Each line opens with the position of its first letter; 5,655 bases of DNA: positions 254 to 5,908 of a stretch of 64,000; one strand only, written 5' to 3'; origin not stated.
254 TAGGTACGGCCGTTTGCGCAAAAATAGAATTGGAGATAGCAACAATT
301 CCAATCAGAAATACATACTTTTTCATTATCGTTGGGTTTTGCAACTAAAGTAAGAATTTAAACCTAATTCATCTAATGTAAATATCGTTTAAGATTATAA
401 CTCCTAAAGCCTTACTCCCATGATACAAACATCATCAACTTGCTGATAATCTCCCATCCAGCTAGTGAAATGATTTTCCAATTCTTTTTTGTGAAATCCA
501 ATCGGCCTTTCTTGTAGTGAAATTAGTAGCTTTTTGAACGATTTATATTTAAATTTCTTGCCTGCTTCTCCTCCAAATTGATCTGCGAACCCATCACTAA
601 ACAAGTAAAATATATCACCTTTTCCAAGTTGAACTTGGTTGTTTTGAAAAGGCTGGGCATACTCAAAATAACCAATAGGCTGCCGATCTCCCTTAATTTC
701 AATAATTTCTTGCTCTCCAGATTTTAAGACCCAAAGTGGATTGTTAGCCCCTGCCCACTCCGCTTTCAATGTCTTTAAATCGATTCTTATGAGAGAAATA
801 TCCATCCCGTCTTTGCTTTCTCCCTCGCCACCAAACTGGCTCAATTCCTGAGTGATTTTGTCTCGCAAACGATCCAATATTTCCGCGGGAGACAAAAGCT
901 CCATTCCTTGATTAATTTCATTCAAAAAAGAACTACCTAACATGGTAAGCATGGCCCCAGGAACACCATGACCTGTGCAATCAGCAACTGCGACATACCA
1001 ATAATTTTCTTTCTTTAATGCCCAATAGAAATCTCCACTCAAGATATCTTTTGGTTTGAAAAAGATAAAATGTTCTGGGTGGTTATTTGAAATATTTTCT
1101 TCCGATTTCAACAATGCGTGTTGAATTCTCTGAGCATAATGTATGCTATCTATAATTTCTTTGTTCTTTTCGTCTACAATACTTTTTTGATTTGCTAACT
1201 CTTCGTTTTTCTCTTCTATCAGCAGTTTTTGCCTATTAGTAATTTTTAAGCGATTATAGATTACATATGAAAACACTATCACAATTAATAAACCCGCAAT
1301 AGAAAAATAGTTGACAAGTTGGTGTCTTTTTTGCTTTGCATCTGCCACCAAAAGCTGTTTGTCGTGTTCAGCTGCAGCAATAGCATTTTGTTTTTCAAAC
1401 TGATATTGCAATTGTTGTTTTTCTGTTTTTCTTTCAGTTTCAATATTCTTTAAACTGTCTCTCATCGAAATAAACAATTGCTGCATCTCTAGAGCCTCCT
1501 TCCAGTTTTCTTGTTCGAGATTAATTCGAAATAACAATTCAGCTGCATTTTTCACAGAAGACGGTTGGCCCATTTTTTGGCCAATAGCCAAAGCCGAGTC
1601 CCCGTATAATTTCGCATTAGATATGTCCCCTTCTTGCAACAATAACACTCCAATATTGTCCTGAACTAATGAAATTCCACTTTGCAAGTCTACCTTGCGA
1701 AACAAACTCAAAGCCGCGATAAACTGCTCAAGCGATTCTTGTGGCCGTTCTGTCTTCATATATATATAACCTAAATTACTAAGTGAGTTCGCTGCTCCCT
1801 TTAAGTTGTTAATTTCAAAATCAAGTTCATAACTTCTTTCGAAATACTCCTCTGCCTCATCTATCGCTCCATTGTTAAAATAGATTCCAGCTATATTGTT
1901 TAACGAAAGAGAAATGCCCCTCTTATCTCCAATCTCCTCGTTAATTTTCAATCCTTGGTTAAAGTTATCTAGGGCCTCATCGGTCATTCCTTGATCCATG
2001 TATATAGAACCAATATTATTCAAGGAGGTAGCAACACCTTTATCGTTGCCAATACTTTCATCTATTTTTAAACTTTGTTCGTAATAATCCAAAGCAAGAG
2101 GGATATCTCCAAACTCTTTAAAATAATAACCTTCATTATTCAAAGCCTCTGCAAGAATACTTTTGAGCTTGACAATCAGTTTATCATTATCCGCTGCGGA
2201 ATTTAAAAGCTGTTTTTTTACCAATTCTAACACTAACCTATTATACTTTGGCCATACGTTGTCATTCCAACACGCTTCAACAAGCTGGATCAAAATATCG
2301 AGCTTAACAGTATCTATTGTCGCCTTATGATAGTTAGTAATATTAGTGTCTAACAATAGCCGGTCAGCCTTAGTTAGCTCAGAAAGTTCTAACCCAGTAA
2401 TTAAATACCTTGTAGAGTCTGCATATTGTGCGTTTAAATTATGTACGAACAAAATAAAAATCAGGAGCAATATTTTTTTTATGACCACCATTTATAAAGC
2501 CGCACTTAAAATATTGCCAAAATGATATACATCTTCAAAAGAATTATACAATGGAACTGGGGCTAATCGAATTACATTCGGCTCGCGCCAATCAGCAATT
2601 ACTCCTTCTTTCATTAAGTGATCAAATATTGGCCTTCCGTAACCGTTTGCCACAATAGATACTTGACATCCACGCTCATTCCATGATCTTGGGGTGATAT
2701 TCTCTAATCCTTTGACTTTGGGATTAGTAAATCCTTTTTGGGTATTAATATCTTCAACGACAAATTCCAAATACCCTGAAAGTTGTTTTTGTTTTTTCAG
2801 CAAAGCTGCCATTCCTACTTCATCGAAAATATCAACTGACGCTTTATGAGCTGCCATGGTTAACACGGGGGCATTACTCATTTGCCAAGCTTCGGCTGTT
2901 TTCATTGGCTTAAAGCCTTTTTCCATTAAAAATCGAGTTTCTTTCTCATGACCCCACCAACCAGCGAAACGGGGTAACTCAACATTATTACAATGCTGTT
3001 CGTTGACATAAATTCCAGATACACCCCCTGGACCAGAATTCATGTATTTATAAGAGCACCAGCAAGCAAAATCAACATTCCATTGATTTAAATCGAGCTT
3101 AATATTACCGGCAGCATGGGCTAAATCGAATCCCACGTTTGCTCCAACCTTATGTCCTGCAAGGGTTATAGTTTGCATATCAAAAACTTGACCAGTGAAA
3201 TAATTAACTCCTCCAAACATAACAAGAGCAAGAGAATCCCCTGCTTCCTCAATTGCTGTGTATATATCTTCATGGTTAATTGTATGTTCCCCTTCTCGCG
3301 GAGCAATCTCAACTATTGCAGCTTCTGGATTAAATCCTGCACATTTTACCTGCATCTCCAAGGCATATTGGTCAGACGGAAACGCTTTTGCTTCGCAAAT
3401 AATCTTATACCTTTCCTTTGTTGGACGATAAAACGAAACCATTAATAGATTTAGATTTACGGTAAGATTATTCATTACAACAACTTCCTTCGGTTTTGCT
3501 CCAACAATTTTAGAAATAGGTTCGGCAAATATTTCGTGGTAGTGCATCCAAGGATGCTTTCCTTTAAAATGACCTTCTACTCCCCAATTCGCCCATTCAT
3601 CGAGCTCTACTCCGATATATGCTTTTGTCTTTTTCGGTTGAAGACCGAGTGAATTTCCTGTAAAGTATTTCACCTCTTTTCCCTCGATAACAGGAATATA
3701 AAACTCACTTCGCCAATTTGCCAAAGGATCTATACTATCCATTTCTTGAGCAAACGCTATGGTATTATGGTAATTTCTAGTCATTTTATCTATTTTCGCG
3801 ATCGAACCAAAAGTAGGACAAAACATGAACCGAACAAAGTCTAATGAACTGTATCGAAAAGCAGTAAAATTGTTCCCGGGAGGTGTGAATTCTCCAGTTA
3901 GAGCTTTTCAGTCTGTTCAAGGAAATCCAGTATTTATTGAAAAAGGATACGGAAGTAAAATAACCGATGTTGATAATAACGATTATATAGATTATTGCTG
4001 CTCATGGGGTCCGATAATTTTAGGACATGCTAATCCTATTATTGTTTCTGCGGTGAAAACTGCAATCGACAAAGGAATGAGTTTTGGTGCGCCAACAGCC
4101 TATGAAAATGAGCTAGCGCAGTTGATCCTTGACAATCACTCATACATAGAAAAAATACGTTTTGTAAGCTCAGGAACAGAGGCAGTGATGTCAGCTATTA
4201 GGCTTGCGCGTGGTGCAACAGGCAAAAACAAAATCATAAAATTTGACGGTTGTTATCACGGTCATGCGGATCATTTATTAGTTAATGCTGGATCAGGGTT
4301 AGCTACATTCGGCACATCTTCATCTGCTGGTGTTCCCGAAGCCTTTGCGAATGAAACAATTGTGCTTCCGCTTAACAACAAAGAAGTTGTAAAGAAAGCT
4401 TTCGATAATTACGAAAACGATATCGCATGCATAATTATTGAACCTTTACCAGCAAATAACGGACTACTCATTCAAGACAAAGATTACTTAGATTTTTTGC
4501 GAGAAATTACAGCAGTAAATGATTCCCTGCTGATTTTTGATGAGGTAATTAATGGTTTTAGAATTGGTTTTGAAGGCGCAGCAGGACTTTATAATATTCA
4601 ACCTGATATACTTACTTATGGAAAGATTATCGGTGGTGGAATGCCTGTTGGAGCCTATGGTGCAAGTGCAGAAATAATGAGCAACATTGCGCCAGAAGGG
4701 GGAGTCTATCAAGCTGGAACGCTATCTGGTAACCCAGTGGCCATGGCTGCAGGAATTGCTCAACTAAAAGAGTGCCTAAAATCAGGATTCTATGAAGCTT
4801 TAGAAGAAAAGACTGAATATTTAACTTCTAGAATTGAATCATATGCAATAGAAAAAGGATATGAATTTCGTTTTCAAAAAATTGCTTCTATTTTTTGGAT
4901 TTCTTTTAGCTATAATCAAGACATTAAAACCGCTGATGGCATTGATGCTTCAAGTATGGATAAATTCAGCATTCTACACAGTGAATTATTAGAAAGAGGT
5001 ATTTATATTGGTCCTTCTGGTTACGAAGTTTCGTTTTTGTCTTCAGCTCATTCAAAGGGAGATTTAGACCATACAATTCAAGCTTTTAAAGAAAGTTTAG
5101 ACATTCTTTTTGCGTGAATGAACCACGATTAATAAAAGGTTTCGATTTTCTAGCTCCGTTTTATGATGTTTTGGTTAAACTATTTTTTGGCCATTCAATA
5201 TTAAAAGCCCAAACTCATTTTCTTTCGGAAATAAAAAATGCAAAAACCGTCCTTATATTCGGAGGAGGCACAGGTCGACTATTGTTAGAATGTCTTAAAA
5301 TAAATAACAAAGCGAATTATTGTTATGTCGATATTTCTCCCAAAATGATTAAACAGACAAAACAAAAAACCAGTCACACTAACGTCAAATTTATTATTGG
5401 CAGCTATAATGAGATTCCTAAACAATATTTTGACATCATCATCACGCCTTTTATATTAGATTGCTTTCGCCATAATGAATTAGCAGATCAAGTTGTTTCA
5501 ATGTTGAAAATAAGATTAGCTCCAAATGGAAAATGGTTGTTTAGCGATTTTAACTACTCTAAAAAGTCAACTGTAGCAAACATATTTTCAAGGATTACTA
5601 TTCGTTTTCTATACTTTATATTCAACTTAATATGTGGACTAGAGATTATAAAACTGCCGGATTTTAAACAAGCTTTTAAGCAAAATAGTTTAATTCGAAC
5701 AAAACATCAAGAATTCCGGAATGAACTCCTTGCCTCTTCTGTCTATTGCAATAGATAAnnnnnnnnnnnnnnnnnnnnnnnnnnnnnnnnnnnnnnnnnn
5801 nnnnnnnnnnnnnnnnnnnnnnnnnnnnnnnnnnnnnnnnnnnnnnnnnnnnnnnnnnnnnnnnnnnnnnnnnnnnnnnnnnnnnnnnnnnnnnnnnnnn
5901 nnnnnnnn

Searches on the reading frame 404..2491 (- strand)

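Call 20: search_protein_families(library=pfam, proteins=[window:404-2491:-], max_evalue=0.001)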
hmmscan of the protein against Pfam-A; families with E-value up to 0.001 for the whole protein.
window:404-2491:- (695 aa): 10 families
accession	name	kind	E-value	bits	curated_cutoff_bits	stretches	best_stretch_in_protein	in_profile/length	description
PF13424.12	TPR_12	-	1.1e-28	99.7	30.1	2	153-223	2-74/77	Tetratricopeptide repeat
PF00515.34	TPR_1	-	3.6e-23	80.8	27.8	2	155-185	2-32/34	Tetratricopeptide repeat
PF07228.17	SpoIIE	-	1.4e-22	81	25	1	495-694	2-190/192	Stage II sporulation protein E (SpoIIE)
PF07719.23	TPR_2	-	7.9e-22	76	27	1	155-186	2-33/34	Tetratricopeptide repeat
PF13374.12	TPR_10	-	1.4e-18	66.7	27.5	1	196-222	4-30/42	Tetratricopeptide repeat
PF13181.12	TPR_8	-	2.6e-18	65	25.7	1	154-186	1-33/34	Tetratricopeptide repeat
PF17874.7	TPR_MalT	-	1.5e-10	41.4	45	1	227-363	73-211/336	MalT-like TPR region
PF13176.12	TPR_7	-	1.1e-08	34.9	27.9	0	156-175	1-20/36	Tetratricopeptide repeat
PF13432.12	TPR_16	-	5.9e-05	23.9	32.7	0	161-223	4-60/65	Tetratricopeptide repeat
PF13428.12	TPR_14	-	8.8e-05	23.3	23.5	0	201-223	8-30/44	Tetratricopeptide repeat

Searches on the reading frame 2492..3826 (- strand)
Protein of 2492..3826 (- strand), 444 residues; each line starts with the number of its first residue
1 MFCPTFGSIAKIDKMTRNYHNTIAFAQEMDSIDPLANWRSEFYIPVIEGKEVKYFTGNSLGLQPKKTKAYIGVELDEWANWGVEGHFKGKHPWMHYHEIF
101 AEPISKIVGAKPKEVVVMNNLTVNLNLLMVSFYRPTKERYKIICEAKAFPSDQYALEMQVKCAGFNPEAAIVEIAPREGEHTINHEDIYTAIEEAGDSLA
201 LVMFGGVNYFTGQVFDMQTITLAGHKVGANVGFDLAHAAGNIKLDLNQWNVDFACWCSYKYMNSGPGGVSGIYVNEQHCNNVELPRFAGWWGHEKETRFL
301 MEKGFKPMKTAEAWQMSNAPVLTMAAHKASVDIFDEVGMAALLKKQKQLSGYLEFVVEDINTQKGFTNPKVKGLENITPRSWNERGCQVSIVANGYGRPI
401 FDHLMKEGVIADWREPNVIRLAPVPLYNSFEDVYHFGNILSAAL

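Call 20: search_protein_families(library=pfam, proteins=[window:2492-3826:-], max_evalue=0.001)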
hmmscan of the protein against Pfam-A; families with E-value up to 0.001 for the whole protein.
window:2492-3826:- (444 aa): 2 families
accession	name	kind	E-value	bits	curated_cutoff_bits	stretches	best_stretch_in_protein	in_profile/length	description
PF22580.2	KYNU_C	-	7.3e-21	74.4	27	1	370-440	21-90/90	Kynureninase C-terminal domain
PF00266.25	Aminotran_5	-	5.8e-17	62.2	21.5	1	100-361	48-295/371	Aminotransferase class-V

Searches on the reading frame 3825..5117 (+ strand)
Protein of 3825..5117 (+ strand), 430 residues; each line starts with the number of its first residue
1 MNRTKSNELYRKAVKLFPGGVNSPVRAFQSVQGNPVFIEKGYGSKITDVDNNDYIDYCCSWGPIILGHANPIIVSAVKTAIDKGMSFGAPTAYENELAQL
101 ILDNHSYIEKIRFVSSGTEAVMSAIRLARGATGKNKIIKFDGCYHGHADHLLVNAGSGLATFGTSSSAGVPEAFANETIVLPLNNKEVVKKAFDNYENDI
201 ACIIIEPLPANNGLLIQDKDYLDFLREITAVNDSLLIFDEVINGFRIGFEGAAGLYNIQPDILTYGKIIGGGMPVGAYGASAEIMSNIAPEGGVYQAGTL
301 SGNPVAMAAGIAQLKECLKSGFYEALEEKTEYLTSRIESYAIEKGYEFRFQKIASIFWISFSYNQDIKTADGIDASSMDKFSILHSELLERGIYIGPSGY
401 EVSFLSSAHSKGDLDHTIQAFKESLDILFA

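Call 20: search_protein_families(library=pfam, proteins=[window:3825-5117:+], max_evalue=0.001)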
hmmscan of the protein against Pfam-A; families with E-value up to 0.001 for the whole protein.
window:3825-5117:+ (430 aa): 1 family
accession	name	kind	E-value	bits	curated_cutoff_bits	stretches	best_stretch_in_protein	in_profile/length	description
PF00202.27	Aminotran_3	-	2.1e-67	228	30.5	1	35-399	10-375/403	Aminotransferase class-III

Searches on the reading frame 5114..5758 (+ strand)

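Call 20: search_protein_families(library=pfam, proteins=[window:5114-5758:+], max_evalue=0.001)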
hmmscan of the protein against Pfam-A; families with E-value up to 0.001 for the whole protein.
window:5114-5758:+ (214 aa): 8 families
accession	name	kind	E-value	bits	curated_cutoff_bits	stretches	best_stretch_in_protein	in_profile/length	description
PF13649.12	Methyltransf_25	-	8e-11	42.9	27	1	46-139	1-97/97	Methyltransferase domain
PF08242.18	Methyltransf_12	-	1.3e-10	42.4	30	1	47-140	1-97/98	Methyltransferase domain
PF13847.12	Methyltransf_31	-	2.1e-10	40.9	27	1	41-147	2-113/145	Methyltransferase domain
PF08241.18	Methyltransf_11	-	3.8e-08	34.3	21.2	1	49-141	3-93/95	Methyltransferase domain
PF13489.12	Methyltransf_23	-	2.1e-07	31.3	27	1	31-150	10-123/164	Methyltransferase domain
PF01209.24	Ubie_methyltran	-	1e-05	25.5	20.1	1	7-115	10-126/233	ubiE/COQ5 methyltransferase family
PF01564.23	Spermine_synth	-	1.2e-05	25.4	22.9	1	38-92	14-68/186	Spermine/spermidine synthase domain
PF05175.20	MTS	-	1.2e-05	25.4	23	1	35-143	22-138/170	Methyltransferase small domain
